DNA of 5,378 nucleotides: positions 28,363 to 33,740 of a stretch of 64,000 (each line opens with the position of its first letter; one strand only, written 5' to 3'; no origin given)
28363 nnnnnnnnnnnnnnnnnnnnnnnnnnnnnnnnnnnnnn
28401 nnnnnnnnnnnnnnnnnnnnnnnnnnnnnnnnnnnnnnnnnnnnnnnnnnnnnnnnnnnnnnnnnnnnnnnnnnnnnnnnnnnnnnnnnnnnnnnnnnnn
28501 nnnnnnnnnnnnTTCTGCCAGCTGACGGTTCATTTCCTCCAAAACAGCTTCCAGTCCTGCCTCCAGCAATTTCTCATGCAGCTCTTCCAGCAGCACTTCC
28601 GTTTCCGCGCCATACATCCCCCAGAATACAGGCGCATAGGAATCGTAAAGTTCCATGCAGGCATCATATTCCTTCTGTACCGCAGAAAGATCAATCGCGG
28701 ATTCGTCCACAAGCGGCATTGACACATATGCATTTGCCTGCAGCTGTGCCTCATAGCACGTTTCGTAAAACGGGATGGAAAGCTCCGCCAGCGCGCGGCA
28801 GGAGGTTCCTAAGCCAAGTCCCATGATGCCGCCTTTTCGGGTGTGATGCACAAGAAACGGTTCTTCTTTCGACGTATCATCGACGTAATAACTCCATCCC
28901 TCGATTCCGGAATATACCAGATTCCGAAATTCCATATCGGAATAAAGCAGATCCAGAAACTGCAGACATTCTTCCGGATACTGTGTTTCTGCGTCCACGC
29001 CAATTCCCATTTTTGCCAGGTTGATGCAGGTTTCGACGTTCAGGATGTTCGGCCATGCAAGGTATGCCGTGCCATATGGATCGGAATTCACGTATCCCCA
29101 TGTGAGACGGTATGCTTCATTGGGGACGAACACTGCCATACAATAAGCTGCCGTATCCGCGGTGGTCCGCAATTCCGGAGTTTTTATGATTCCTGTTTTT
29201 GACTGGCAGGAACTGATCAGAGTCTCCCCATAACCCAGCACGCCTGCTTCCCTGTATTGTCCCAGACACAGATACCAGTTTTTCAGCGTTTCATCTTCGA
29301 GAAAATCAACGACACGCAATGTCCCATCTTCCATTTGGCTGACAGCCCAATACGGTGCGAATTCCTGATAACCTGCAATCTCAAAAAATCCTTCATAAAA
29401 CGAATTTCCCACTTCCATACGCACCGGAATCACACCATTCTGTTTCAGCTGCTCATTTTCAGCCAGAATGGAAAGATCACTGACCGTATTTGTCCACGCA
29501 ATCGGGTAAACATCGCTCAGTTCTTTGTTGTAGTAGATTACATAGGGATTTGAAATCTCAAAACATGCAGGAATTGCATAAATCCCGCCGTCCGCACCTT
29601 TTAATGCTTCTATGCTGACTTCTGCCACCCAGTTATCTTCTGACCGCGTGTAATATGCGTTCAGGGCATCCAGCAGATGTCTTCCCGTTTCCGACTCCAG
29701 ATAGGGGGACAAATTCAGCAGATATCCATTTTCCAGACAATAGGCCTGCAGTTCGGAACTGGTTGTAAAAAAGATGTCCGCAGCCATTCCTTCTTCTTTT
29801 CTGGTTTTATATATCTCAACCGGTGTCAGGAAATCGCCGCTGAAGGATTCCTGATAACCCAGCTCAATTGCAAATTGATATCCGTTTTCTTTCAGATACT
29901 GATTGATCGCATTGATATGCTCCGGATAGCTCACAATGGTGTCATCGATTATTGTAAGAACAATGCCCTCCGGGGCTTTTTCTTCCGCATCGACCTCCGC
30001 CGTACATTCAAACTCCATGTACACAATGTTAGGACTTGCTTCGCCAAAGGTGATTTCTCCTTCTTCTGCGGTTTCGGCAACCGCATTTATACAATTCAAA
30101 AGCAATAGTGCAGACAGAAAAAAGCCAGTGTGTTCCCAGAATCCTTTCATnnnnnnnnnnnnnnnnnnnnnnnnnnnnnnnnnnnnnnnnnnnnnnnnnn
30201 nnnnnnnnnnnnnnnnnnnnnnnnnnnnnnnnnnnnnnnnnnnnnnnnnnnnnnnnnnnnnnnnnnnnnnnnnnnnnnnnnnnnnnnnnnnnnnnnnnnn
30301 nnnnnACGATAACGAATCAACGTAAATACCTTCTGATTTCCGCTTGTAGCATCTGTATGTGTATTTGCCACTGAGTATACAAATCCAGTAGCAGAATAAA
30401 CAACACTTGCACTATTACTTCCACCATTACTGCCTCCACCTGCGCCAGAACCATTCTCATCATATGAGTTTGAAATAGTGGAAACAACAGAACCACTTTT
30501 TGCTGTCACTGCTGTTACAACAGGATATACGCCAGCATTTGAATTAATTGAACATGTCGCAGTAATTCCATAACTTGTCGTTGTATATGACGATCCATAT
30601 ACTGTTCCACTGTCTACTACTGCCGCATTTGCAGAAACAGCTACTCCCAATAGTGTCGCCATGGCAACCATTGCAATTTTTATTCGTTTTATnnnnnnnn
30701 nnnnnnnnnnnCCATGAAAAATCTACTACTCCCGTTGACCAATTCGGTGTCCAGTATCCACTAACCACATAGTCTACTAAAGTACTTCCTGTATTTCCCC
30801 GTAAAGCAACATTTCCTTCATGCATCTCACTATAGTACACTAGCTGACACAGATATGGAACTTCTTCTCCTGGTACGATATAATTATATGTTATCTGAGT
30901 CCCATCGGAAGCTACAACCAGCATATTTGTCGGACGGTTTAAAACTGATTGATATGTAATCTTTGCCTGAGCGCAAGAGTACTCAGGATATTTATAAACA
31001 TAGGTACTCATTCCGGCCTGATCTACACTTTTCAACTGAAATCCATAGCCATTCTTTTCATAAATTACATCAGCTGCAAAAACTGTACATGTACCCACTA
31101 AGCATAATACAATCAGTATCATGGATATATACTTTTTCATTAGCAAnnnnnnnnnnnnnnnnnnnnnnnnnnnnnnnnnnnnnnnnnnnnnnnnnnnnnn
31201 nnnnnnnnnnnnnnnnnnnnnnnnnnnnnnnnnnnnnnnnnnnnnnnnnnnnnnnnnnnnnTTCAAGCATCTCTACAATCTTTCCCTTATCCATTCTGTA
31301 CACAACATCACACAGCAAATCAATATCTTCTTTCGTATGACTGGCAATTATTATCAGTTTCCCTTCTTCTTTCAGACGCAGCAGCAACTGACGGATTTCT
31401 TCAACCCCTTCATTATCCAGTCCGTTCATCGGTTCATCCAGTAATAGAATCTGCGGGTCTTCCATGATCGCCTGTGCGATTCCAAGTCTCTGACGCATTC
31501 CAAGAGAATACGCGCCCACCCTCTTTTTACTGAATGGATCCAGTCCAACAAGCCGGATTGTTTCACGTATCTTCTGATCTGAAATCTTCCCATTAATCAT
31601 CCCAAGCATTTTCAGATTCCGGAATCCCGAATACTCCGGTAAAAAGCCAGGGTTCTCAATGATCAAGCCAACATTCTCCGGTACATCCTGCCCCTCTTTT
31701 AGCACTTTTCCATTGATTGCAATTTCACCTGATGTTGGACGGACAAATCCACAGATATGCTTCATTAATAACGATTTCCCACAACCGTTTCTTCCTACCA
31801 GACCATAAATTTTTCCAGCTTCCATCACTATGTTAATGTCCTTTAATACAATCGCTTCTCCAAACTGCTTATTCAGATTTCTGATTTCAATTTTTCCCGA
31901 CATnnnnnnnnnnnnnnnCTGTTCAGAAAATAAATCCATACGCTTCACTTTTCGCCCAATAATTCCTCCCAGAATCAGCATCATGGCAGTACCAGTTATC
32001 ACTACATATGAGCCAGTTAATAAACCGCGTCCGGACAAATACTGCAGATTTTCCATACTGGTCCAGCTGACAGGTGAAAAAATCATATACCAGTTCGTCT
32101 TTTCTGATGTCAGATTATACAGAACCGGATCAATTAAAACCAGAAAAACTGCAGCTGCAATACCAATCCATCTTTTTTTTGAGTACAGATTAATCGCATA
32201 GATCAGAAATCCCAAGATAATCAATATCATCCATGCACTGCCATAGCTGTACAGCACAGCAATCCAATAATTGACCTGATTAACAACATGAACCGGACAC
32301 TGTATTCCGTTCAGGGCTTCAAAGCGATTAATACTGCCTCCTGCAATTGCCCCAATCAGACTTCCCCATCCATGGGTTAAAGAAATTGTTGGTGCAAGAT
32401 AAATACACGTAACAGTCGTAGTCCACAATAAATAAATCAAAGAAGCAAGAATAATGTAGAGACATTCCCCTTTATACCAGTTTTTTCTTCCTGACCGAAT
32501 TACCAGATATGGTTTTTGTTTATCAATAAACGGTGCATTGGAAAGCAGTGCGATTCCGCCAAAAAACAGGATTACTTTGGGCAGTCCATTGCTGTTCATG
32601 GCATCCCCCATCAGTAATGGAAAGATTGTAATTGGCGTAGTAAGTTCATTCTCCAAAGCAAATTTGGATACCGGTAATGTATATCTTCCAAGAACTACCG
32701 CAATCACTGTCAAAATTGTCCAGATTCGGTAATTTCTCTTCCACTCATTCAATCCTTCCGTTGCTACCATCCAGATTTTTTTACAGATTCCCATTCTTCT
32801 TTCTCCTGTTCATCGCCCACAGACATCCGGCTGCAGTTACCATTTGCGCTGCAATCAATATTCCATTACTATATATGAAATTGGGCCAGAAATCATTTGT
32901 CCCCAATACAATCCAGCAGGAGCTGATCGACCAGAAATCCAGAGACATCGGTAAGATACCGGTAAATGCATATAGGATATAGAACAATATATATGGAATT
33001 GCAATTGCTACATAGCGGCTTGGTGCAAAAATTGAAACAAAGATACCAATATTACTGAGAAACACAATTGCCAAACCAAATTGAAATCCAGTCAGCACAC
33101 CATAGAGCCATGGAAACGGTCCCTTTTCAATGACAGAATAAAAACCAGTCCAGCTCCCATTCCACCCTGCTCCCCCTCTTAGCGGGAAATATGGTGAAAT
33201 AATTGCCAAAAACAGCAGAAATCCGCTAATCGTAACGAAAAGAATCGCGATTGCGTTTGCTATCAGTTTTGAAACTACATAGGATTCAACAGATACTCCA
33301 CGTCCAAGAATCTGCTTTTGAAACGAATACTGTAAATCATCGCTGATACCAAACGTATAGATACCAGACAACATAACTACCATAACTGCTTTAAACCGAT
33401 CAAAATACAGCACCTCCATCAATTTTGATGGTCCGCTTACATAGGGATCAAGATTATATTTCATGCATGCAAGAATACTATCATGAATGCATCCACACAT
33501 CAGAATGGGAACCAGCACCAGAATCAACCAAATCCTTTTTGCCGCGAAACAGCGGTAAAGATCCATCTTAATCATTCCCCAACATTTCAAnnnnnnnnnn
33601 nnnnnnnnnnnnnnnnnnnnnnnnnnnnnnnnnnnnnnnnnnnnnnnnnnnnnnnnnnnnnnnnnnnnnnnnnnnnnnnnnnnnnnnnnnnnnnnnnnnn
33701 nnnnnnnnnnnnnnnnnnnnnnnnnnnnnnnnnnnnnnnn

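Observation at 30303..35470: Paralog pair of small secreted Gly-rich proteins ending in RYR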

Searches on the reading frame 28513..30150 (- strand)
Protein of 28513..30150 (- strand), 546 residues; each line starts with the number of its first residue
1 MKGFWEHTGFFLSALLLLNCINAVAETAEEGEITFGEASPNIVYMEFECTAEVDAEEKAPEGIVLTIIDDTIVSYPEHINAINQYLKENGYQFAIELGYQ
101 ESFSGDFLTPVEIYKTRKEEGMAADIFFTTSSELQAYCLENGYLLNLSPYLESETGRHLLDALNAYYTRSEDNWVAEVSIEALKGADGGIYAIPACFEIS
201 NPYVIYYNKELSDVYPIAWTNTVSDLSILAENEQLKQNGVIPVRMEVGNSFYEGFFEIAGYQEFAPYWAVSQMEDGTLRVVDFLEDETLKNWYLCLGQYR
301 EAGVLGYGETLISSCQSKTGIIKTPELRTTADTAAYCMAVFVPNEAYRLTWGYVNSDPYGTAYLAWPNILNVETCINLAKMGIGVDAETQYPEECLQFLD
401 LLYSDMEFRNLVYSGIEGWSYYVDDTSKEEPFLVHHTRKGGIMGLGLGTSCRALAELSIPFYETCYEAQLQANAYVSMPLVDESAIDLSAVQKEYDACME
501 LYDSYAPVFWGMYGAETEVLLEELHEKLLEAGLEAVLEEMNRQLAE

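Call 6: search_protein_families(library=pfam, max_evalue=0.1, proteins=[window:28513-30150:-])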
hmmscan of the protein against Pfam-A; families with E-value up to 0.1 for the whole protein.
window:28513-30150:- (546 aa): 3 families
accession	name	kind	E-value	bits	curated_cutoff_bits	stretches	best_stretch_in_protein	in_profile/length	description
PF12010.13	DUF3502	-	4.5e-09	37.1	24.4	1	486-546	7-66/69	Domain of unknown function (DUF3502)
PF13416.11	SBP_bac_8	-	0.011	15.9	27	1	120-262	34-142/279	Bacterial extracellular solute-binding protein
PF01547.30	SBP_bac_1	-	0.058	13.8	26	0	115-232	41-140/307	Bacterial extracellular solute-binding protein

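Call 7: search_protein_families(library=ncbifam, max_evalue=0.1, proteins=[window:28513-30150:-])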
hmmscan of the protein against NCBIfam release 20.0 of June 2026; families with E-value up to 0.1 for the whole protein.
window:28513-30150:- (546 aa): 0 families

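Call 32: find_related_loci(query=A3, collection=genome_contigs, flank=6000)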
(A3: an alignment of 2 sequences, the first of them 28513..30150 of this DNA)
Query A3 (546 aa) in genome_contigs; peptide patterns used: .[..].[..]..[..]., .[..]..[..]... (x = any residue, [..] = any of these).
130 stretches matched a pattern; 2 encode a relative of the query (tblastn E <= 1e-3); 2 distinct loci.
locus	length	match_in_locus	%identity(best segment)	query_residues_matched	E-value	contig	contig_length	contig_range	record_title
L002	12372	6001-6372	29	349-471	1e-7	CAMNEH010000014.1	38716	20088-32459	MAG: uncultured Clostridia bacterium isolate SRR1206671_bin.102_metaWRAP_v1.3_MAG genome assembly, contig: NODE.1356_len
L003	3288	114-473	30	335-459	2e-6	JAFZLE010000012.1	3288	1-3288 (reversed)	MAG: Clostridia bacterium isolate RGIG7867 Water_buffalos_Reticulum-4__c29905, whole genome shotgun sequence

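Call 43: find_homologous_proteins(query=A3, max_evalue=0.00001)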
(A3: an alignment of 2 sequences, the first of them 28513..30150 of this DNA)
Query A3 (2 sequences) (546 aa, profile of the alignment): 5 proteins with E <= 0.00001 among 8000 candidates.
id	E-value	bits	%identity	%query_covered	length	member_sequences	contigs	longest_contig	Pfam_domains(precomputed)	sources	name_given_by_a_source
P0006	0.0e+0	1044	100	100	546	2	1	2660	PF12010.14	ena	-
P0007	1.0e-112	396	39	95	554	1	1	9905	PF12010.14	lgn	-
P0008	3.0e-105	371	35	95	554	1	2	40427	-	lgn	-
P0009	3.0e-103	365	36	95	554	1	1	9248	-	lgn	-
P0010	2.7e-7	48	25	62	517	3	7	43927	PF12010.14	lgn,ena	-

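Call 44: find_encoding_contigs(protein=P0008, flank=10000, max_places=3)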
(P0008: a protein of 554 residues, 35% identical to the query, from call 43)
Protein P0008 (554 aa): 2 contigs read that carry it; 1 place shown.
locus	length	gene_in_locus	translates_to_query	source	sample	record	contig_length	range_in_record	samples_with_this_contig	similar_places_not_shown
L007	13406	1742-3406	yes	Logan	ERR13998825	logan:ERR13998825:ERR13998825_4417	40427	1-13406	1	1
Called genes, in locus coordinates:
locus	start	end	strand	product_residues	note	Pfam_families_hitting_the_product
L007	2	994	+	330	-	?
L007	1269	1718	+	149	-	-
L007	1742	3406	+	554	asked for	-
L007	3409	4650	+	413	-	-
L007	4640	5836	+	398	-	-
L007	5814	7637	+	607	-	-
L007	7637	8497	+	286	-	PF02463:SMC_N (faint), PF00005:ABC_tran, PF13304:AAA_21 (faint)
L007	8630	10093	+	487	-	PF00768:Peptidase_S11, PF13354:Beta-lactamase2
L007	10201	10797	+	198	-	PF13404:HTH_AsnC-type, PF13412:HTH_24, PF01037:AsnC_trans_reg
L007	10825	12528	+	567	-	PF05157:MshEN, PF00437:T2SSE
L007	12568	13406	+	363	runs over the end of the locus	PF00437:T2SSE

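Call 45: find_encoding_contigs(protein=P0007, flank=10000, max_places=3)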
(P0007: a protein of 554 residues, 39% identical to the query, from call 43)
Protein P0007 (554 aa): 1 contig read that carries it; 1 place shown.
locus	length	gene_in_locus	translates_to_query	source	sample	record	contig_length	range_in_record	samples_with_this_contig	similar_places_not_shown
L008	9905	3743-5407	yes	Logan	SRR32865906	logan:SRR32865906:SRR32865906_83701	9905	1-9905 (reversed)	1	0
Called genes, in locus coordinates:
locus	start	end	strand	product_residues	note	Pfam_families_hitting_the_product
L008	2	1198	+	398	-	?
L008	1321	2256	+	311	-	-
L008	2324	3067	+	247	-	PF00106:adh_short, PF08659:KR, PF23441:SDR, PF13561:adh_short_C2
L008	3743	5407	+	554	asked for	PF12010:DUF3502 (faint)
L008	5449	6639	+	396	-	-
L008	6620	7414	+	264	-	PF13306:LRR_5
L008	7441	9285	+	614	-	-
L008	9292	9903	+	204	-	?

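Call 46: find_encoding_contigs(protein=P0009, flank=10000, max_places=3)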
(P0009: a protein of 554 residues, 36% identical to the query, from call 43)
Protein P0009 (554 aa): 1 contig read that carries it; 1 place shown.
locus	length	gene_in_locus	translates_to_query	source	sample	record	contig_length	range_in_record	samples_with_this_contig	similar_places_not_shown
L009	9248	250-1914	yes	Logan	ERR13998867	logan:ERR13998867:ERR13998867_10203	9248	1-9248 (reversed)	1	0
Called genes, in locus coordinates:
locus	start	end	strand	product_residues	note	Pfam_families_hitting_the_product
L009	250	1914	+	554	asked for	-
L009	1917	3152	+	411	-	-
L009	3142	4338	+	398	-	-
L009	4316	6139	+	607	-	-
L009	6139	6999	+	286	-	PF02463:SMC_N (faint), PF13476:AAA_23 (faint), PF00005:ABC_tran, PF13304:AAA_21 (faint)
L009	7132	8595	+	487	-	PF00768:Peptidase_S11, PF13354:Beta-lactamase2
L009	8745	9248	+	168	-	?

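Call 56: search_protein_families(library=ncbifam, max_evalue=0.01, proteins=[L007:3409-4647:+, L007:4640-5833:+, L007:5814-7634:+, L008:6620-7411:+, L008:1321-2253:+])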
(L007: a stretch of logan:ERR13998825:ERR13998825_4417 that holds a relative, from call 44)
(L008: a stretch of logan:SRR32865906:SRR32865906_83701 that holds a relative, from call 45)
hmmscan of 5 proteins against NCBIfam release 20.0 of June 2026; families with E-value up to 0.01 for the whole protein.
L007:3409-4647:+ (413 aa): 0 families

L007:4640-5833:+ (398 aa): 0 families

L007:5814-7634:+ (607 aa): 0 families

L008:6620-7411:+ (264 aa): 0 families

L008:1321-2253:+ (311 aa): 0 families

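Call 75: search_solved_structures(query=A9, max_evalue=0.1)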
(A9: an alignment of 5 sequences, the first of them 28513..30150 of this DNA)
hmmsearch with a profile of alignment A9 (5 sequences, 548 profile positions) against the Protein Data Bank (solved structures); distinct sequences matched with E-value up to 0.1: 2.
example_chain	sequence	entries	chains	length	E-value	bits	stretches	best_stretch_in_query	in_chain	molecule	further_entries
4g68_B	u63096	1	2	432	0.029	16.3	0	151-254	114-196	ABC transporter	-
4g68_A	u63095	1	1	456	0.034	16.1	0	151-254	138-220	ABC transporter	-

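Call 78: find_related_loci(query=A9, collection=metagenome_contigs, flank=10000)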
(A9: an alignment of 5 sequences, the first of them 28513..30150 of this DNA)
Query A9 (546 aa) in metagenome_contigs; peptide patterns used: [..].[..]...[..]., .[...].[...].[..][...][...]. (x = any residue, [..] = any of these).
170 stretches matched a pattern; 6 encode a relative of the query (tblastn E <= 1e-3); 6 distinct loci.
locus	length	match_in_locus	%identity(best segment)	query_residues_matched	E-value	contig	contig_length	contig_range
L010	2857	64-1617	30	16-544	6e-61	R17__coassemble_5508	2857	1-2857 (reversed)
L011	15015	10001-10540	27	357-546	2e-9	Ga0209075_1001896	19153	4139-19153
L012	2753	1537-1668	43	382-425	6e-7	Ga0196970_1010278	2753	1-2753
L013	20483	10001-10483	27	385-544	9e-7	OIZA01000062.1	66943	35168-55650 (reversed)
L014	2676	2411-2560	36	382-431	3e-5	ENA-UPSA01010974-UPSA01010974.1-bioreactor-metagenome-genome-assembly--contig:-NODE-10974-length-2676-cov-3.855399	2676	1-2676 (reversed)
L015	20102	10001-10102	35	360-405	3e-5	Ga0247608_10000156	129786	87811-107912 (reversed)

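Call 90: search_protein_families(library=phrogs, max_evalue=0.01, proteins=[L007:1269-1715:+])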
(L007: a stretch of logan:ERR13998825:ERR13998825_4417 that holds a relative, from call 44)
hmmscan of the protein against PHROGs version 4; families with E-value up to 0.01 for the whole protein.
L007:1269-1715:+ (149 aa): 0 families

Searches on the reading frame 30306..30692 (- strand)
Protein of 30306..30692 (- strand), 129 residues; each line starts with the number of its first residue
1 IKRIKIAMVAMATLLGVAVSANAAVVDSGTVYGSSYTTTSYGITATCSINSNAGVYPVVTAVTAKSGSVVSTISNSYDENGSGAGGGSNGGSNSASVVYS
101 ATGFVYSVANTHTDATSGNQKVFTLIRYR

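Call 6: search_protein_families(library=pfam, max_evalue=0.1, proteins=[window:30306-30692:-])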
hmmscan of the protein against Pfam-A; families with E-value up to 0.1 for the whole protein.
window:30306-30692:- (129 aa): 0 families

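Call 7: search_protein_families(library=ncbifam, max_evalue=0.1, proteins=[window:30306-30692:-])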
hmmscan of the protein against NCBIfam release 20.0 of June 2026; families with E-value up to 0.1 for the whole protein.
window:30306-30692:- (129 aa): 0 families

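Call 90: search_protein_families(library=phrogs, max_evalue=0.01, proteins=[window:30306-30692:-])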
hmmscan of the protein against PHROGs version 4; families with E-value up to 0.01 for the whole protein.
window:30306-30692:- (129 aa): 0 families

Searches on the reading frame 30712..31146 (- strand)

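Call 6: search_protein_families(library=pfam, max_evalue=0.1, proteins=[window:30712-31146:-])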
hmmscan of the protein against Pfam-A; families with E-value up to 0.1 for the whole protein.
window:30712-31146:- (145 aa): 0 families

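Call 7: search_protein_families(library=ncbifam, max_evalue=0.1, proteins=[window:30712-31146:-])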
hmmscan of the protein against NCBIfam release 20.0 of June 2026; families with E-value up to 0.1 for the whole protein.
window:30712-31146:- (145 aa): 1 family
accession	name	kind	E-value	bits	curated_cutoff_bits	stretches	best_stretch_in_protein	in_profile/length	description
TIGR02775.1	TrbG_Ti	equivalog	0.022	14.2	180.85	1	30-96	78-142/206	P-type conjugative transfer protein TrbG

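Call 90: search_protein_families(library=phrogs, max_evalue=0.01, proteins=[window:30712-31146:-])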
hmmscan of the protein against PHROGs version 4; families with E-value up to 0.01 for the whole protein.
window:30712-31146:- (145 aa): 0 families

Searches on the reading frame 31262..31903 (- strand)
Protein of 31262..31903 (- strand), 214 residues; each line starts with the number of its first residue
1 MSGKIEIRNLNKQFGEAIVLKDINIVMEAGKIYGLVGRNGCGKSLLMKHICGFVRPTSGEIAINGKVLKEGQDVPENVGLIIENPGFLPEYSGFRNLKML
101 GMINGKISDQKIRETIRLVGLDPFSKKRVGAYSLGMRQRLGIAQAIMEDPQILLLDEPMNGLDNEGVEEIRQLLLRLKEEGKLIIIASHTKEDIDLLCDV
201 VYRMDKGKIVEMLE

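Call 6: search_protein_families(library=pfam, max_evalue=0.1, proteins=[window:31262-31903:-])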
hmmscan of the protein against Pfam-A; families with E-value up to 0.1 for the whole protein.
window:31262-31903:- (214 aa): 6 families
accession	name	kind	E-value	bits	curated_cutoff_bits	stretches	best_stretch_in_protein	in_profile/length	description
PF00005.33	ABC_tran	-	6.1e-33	114.8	25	1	20-160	1-137/137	ABC transporter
PF13304.12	AAA_21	-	2e-08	35.1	27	1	132-189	238-298/304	AAA domain, putative AbiEii toxin, Type IV TA system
PF02463.25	SMC_N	-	0.00022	21.2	40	0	31-50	25-44/220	RecF/RecN/SMC N terminal domain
PF00004.35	AAA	-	0.021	15.7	21.2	0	35-157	3-65/131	ATPase family associated with various cellular activities (AAA)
PF13175.12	AAA_15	-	0.067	13.2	32.1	0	21-57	15-50/374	AAA ATPase domain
PF13558.12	SbcC_Walker_B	-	0.1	13.3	27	0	134-174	48-88/90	SbcC/RAD50-like, Walker B motif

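Call 7: search_protein_families(library=ncbifam, max_evalue=0.1, proteins=[window:31262-31903:-])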
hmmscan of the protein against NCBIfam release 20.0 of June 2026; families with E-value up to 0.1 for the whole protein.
window:31262-31903:- (214 aa): 193 families (the best 25 are shown)
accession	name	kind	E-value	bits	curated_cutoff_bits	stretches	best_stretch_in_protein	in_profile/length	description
TIGR03740.1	galliderm_ABC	subfamily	2e-55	187.9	309.75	1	6-209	2-202/223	lantibiotic protection ABC transporter ATP-binding subunit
TIGR01188.1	drrA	subfamily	4.8e-44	150.8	312.45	1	12-211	1-204/302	daunorubicin resistance ABC transporter, ATP-binding protein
TIGR03522.1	GldA_ABC_ATP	equivalog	2.2e-43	148.8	402.6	1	5-210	3-211/301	gliding motility-associated ABC transporter ATP-binding subunit GldA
NF047568.1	PSM_export_PmtC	equivalog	1.8e-41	142.5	375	1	6-211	2-200/290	phenol-soluble modulin export ABC transporter ATP-binding protein PmtC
NF043075.1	MMSYN1_0197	equivalog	2.1e-34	119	550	1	5-211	3-213/341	spermidine/putrescine ABC transporter ATP-binding protein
TIGR01166.1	cbiO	subfamily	2.9e-34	118.2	211.8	1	16-195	4-188/190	cobalt ABC transporter, ATP-binding protein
TIGR04521.1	ECF_ATPase_2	equivalog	2.9e-33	115.1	330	1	16-210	17-224/279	energy-coupling factor transporter ATPase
NF010157.0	PRK13636.1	equivalog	9.2e-33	113.6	463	1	5-210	6-221/285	cobalt transporter ATP-binding subunit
NF010060.0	PRK13537.1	equivalog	7.2e-32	110.5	521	1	4-209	15-224/314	nodulation factor ABC transporter ATP-binding protein NodI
NF033858.1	ABC2_perm_RbbA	equivalog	1.2e-31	109.5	1050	1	5-211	267-477/909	ribosome-associated ATPase/putative transporter RbbA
TIGR00968.1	3a0106s01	subfamily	1.9e-31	109.4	342.75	1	5-211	1-211/237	sulfate ABC transporter ATP-binding protein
TIGR02142.1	modC_ABC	equivalog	4.2e-31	108.5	285.05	1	12-209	7-210/353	molybdenum ABC transporter ATP-binding protein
TIGR02673.1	FtsE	equivalog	1.3e-30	106.7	264.85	1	5-207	2-213/214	cell division ATP-binding protein FtsE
TIGR03410.1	urea_trans_UrtE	equivalog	1.4e-30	106.5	285.8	1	6-211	2-212/230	urea ABC transporter ATP-binding subunit UrtE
NF040873.1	AztA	equivalog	1.5e-30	106.2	220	1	14-195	2-183/191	zinc ABC transporter ATP-binding protein AztA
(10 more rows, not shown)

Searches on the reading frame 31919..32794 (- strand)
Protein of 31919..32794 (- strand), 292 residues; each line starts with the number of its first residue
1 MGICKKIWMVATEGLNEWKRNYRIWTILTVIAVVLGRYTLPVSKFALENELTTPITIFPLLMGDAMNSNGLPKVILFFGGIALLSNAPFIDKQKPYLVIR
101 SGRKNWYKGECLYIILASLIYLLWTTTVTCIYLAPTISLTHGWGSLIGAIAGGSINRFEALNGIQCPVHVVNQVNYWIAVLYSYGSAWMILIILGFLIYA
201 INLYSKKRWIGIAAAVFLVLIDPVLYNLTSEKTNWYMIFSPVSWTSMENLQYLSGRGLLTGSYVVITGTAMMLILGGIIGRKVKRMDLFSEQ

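Call 6: search_protein_families(library=pfam, max_evalue=0.1, proteins=[window:31919-32794:-])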
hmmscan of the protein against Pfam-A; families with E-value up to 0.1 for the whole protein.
window:31919-32794:- (292 aa): 0 families

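Call 7: search_protein_families(library=ncbifam, max_evalue=0.1, proteins=[window:31919-32794:-])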
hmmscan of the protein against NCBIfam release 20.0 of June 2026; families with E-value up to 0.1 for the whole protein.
window:31919-32794:- (292 aa): 1 family
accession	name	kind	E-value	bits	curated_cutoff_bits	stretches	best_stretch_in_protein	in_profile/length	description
NF035952.1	WxPxxD_TM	subfamily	2.7e-05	23.9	70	1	57-132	35-111/234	WxPxxD family membrane protein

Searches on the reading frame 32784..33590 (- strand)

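Call 6: search_protein_families(library=pfam, max_evalue=0.1, proteins=[window:32784-33590:-])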
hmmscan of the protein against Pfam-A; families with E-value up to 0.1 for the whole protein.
window:32784-33590:- (269 aa): 1 family
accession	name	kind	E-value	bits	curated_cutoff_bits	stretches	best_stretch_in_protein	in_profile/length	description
PF12679.13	ABC2_membrane_2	-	2.1e-06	27.7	27.2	1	93-214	101-203/283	ABC-2 family transporter protein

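Call 7: search_protein_families(library=ncbifam, max_evalue=0.1, proteins=[window:32784-33590:-])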
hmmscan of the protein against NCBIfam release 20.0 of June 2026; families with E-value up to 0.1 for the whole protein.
window:32784-33590:- (269 aa): 0 families
